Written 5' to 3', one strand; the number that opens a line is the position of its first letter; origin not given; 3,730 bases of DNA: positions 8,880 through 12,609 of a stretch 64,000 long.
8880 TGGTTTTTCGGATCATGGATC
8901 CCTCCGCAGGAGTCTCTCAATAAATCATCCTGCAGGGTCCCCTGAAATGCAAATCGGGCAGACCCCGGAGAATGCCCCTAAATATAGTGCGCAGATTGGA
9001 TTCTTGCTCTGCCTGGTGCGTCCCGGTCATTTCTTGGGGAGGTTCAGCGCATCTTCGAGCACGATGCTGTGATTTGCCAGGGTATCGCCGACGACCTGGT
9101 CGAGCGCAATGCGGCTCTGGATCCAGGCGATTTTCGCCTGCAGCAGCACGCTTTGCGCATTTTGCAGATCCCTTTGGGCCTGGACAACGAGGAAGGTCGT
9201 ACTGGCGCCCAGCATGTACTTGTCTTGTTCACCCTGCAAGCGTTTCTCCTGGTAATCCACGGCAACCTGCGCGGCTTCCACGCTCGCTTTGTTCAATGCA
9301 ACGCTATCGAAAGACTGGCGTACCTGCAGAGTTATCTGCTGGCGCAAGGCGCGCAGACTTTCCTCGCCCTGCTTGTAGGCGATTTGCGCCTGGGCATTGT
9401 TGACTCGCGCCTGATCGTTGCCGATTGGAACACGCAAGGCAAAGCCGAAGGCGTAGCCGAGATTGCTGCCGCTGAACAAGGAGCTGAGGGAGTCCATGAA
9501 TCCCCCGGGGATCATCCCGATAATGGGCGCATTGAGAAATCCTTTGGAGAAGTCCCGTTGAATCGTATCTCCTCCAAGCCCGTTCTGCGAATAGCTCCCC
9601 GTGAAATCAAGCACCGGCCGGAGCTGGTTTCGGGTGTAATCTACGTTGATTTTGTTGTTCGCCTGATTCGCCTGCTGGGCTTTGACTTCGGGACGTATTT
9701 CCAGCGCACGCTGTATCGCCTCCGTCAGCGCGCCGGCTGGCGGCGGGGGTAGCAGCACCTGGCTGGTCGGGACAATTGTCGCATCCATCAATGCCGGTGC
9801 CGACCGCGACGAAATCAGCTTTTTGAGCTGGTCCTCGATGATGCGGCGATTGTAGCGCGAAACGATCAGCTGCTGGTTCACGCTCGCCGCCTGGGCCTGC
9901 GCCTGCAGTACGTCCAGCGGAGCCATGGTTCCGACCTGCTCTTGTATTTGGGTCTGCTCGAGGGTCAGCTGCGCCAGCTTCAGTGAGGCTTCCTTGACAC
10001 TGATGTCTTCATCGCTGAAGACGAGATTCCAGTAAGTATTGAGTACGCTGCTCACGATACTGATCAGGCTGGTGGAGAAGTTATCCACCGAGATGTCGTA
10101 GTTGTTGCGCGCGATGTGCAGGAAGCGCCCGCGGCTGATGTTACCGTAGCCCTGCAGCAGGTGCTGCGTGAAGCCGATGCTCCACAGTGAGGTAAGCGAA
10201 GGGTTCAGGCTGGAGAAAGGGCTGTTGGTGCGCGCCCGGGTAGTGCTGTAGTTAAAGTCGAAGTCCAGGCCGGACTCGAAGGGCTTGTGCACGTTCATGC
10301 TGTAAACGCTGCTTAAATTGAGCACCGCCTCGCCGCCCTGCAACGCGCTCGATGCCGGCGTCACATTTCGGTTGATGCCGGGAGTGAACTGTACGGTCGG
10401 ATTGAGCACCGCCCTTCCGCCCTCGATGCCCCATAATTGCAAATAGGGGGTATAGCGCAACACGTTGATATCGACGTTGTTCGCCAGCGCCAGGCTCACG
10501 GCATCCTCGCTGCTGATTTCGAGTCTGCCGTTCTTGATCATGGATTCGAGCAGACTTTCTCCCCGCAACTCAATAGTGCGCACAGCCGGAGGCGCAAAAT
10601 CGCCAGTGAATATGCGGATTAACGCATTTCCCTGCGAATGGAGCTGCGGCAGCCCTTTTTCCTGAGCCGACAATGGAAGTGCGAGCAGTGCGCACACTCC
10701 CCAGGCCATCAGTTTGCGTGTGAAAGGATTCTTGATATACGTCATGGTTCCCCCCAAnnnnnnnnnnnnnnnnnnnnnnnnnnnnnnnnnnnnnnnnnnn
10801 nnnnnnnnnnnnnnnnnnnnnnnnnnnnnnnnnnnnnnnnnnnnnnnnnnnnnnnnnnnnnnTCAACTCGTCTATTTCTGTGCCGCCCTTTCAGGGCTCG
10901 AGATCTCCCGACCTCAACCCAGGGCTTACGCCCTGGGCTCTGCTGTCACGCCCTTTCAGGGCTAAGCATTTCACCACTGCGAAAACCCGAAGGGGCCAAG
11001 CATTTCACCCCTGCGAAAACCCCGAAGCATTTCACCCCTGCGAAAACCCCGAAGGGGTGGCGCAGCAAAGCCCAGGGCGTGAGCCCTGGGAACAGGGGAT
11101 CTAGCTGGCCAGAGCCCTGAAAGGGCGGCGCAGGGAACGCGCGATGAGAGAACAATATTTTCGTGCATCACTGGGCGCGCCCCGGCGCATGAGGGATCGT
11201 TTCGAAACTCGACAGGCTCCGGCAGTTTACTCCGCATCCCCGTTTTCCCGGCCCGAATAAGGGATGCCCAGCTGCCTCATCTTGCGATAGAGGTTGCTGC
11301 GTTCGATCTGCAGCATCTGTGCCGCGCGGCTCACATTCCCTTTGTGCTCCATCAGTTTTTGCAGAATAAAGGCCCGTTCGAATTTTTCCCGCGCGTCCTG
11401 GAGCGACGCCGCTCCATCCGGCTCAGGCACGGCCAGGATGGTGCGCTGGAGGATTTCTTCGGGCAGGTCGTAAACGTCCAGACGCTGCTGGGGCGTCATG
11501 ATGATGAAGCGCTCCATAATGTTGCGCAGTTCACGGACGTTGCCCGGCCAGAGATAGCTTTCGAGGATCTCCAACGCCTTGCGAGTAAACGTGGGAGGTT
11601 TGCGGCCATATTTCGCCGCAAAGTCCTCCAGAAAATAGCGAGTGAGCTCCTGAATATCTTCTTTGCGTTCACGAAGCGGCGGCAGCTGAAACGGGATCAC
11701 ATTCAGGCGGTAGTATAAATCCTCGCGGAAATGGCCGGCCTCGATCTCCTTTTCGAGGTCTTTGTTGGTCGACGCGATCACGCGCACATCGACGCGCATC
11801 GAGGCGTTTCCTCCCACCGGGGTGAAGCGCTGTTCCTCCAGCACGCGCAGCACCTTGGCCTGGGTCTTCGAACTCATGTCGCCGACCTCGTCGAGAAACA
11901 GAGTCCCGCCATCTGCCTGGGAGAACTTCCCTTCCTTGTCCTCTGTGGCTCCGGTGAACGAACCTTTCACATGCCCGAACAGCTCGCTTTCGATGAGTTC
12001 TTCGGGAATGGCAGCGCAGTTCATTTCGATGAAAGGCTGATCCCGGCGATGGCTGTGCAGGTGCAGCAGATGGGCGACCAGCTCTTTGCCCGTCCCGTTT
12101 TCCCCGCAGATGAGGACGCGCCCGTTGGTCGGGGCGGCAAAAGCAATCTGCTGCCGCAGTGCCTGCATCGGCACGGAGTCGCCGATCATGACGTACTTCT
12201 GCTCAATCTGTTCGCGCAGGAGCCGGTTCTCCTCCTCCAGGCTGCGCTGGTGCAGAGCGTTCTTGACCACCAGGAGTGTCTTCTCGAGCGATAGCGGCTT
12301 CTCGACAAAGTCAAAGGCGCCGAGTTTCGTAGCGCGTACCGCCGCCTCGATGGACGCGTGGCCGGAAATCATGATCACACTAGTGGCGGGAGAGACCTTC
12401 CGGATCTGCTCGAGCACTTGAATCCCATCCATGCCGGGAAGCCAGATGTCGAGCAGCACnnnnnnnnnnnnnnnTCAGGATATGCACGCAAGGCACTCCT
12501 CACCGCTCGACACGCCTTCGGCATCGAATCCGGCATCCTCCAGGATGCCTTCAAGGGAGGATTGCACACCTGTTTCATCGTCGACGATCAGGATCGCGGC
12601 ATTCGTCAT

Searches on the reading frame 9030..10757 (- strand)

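Call 23: search_protein_families(library=pfam, proteins=[window:9030-10757:-], max_evalue=0.0001)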
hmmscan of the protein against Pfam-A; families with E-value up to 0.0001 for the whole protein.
window:9030-10757:- (576 aa): 1 family
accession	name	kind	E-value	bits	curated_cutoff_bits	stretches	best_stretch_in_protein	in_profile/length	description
PF02321.23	OEP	-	4.9e-42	144.3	22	2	344-557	1-187/187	Outer membrane efflux protein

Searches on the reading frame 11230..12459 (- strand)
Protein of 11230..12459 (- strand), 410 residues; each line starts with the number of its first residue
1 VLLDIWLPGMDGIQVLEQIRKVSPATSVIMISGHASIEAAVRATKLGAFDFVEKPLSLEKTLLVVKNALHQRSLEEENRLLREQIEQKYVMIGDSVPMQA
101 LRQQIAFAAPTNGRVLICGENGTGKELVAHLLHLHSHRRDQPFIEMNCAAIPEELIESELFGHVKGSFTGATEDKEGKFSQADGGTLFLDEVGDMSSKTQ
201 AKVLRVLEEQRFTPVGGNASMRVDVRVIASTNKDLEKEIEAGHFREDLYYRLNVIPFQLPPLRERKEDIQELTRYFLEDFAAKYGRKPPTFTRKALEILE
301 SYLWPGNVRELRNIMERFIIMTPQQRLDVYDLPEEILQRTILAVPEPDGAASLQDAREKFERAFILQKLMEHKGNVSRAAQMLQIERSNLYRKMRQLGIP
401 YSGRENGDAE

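Call 32: search_protein_families(library=pfam, proteins=[window:11230-12459:-], max_evalue=0.001)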
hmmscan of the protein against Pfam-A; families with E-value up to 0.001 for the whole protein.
window:11230-12459:- (410 aa): 9 families
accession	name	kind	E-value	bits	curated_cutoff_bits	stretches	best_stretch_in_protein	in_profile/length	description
PF00158.32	Sigma54_activat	-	3.3e-71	238.8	20.2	1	91-257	1-167/168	Sigma-54 interaction domain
PF25601.1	AAA_lid_14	-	5.5e-27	93.8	27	1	263-339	1-77/87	AAA+ ATPase lid domain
PF14532.12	Sigma54_activ_2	-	1.3e-25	90.7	25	1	92-262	1-138/138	Sigma-54 interaction domain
PF00072.30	Response_reg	-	2.4e-16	60.3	30.2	1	1-61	46-106/111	Response regulator receiver domain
PF02954.25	HTH_8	-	3.3e-11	43.2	22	1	357-396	2-41/42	Bacterial regulatory protein, Fis family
PF07728.20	AAA_5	-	5.4e-09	36.6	22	1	115-233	2-123/139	AAA domain (dynein-related subfamily)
PF00004.35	AAA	-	7.1e-05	23.7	21.2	1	115-233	1-110/131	ATPase family associated with various cellular activities (AAA)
PF01078.27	Mg_chelatase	-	8.1e-05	22.5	20.3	0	102-212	12-135/207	Magnesium chelatase, subunit ChlI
PF07724.20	AAA_2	-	0.00029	21.4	27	1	113-244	4-136/166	AAA domain (Cdc48 subfamily)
